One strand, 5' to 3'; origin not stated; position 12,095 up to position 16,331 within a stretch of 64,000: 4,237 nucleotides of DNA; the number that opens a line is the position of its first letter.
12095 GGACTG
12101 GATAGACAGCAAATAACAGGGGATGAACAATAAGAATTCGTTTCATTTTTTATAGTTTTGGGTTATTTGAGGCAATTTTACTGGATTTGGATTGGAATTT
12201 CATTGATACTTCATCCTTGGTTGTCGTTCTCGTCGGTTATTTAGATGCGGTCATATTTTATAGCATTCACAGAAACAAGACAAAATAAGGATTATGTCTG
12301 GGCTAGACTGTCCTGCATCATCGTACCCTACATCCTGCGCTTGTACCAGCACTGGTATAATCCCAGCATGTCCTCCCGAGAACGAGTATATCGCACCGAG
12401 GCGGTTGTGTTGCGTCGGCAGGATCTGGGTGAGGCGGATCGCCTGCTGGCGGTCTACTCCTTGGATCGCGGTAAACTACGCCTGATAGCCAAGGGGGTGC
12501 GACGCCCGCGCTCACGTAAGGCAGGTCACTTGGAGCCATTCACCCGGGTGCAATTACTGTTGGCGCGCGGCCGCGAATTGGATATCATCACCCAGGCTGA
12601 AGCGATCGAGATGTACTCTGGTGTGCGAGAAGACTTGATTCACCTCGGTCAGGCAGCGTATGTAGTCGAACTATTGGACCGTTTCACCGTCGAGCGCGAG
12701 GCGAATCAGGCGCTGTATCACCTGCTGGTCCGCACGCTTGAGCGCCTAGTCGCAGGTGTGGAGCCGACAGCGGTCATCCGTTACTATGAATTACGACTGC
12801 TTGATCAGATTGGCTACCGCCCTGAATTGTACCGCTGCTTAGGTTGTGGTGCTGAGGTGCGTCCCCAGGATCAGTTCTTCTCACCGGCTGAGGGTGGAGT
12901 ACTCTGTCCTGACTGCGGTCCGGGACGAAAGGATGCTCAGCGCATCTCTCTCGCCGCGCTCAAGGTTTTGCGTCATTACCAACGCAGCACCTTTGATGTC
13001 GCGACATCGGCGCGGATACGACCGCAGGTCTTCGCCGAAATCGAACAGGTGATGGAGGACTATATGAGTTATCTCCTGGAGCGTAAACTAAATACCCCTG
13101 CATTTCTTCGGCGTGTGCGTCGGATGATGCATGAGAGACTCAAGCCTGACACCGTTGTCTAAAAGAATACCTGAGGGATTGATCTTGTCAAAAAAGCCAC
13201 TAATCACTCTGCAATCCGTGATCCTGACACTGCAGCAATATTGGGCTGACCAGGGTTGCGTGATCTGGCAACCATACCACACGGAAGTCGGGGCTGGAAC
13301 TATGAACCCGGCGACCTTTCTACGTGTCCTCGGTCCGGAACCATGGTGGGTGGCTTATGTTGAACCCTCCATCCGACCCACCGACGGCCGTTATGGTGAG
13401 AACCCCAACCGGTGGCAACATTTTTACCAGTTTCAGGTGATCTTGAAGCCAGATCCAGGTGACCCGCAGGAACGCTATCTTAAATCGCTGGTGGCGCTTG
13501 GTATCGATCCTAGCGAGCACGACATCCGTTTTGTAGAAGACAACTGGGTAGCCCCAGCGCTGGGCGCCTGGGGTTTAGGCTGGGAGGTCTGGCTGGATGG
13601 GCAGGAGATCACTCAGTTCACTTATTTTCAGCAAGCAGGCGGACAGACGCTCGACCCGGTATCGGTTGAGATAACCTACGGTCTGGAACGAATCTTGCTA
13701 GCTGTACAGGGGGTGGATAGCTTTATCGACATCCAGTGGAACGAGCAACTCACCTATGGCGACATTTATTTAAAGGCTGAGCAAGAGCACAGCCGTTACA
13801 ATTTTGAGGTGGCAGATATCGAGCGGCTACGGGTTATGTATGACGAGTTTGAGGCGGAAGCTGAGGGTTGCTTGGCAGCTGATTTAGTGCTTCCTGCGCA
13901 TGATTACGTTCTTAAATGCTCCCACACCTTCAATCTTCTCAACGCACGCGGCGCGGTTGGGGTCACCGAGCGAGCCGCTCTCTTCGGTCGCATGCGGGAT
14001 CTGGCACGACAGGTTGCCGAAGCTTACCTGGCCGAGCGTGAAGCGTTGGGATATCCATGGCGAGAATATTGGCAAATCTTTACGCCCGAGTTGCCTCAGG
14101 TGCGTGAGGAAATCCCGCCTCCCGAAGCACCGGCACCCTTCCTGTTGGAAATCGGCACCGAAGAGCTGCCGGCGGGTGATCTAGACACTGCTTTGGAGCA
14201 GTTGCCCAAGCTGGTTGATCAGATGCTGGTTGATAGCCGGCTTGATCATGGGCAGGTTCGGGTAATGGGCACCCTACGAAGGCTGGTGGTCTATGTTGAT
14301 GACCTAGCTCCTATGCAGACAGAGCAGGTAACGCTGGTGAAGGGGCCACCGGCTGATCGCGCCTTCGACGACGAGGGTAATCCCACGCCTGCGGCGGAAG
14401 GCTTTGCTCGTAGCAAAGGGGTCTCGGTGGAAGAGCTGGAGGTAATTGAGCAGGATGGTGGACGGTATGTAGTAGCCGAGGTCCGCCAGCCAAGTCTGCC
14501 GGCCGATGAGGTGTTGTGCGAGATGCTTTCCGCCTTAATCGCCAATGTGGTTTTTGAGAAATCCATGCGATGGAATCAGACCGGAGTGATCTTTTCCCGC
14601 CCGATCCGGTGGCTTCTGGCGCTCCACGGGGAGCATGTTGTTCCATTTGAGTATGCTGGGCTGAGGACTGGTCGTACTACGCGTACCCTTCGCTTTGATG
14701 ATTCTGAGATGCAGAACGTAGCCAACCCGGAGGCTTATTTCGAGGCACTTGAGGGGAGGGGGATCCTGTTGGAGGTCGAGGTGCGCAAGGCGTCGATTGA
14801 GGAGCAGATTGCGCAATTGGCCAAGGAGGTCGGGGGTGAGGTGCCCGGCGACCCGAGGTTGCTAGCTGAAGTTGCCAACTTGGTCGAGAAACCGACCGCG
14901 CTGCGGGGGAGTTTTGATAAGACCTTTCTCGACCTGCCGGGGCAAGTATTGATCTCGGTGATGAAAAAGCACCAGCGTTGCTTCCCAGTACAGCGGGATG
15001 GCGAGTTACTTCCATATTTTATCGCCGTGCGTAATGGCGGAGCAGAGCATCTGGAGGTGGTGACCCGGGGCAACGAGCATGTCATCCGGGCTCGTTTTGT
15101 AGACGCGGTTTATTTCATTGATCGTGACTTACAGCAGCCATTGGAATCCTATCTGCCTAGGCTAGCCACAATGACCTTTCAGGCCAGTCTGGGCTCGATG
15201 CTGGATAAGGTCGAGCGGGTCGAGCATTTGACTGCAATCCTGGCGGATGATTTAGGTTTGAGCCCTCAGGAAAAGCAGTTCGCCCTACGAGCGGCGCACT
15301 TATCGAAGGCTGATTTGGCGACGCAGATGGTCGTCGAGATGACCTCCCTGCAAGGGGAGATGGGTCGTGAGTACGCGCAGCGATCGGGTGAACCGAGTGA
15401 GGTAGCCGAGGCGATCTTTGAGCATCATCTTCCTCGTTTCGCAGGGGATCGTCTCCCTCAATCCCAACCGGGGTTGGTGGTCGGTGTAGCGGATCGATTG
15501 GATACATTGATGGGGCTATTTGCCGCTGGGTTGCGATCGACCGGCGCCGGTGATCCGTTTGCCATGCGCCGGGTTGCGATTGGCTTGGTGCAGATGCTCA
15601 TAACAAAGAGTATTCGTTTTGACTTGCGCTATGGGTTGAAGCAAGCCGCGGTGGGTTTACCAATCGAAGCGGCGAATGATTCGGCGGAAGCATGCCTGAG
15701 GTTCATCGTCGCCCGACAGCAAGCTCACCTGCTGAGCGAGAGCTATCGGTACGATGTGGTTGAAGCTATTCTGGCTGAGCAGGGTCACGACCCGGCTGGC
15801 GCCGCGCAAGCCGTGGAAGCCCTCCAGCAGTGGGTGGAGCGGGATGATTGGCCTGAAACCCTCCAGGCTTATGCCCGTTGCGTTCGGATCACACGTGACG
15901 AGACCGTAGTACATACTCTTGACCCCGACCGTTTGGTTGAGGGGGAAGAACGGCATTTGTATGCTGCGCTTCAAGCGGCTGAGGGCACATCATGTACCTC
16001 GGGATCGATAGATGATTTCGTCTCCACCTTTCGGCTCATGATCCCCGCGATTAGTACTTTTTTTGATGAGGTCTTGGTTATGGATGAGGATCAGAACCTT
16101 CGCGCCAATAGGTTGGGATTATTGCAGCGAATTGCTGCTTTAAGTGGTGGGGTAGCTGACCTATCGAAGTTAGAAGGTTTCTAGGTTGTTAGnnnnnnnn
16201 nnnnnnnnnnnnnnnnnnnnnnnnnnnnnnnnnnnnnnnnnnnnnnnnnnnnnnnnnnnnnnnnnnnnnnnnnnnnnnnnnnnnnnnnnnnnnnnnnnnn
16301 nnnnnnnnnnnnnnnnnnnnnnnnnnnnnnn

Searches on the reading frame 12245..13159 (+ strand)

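Call 78: search_protein_families(library=pfam, proteins=[window:12245-13159:+], max_evalue=0.00001)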
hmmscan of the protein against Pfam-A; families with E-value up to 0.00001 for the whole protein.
window:12245-13159:+ (305 aa): 2 families
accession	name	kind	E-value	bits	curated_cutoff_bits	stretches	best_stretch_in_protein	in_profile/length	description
PF02565.21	RecO_C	-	1.1e-31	110.2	22.1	1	128-283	1-154/157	Recombination protein O C terminal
PF11967.14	RecO_N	-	4.9e-23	81.4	27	1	48-124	3-80/80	Recombination protein O N terminal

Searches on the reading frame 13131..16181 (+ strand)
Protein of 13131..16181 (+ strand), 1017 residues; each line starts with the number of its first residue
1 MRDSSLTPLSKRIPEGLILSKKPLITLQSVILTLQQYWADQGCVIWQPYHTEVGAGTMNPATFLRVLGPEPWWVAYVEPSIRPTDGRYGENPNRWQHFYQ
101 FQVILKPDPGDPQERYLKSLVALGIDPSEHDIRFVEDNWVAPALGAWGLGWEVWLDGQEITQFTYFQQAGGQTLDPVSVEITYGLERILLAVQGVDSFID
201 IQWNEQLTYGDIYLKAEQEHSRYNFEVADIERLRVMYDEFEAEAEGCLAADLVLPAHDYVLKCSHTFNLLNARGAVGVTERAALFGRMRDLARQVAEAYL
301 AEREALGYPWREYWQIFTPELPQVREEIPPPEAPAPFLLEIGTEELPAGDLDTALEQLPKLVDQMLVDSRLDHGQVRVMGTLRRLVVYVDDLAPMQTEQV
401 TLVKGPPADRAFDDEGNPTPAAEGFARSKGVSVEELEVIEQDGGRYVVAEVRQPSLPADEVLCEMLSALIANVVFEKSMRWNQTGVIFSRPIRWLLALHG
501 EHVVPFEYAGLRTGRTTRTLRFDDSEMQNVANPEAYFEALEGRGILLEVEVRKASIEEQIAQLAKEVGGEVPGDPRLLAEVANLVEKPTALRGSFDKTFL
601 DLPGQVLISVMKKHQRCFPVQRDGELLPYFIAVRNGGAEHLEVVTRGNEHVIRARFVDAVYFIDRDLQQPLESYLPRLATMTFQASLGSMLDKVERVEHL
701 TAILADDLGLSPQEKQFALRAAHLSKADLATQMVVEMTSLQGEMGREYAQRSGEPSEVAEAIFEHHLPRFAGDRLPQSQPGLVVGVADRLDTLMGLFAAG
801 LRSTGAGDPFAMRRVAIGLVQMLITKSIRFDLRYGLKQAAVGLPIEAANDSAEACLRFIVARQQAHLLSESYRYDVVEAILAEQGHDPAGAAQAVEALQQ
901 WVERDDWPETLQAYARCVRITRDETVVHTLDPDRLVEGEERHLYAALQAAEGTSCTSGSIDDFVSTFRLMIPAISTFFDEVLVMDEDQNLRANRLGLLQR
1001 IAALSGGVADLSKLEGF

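Call 78: search_protein_families(library=pfam, proteins=[window:13131-16181:+], max_evalue=0.00001)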
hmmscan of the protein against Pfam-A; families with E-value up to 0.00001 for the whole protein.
window:13131-16181:+ (1017 aa): 2 families
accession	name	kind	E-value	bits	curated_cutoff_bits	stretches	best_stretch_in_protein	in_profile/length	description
PF02092.22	tRNA_synt_2f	-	1.4e-188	628.6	29.2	1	337-882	1-536/536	Glycyl-tRNA synthetase beta subunit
PF02091.20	tRNA-synt_2e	-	2.2e-137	457.3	27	1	27-304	1-278/278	Glycyl-tRNA synthetase alpha subunit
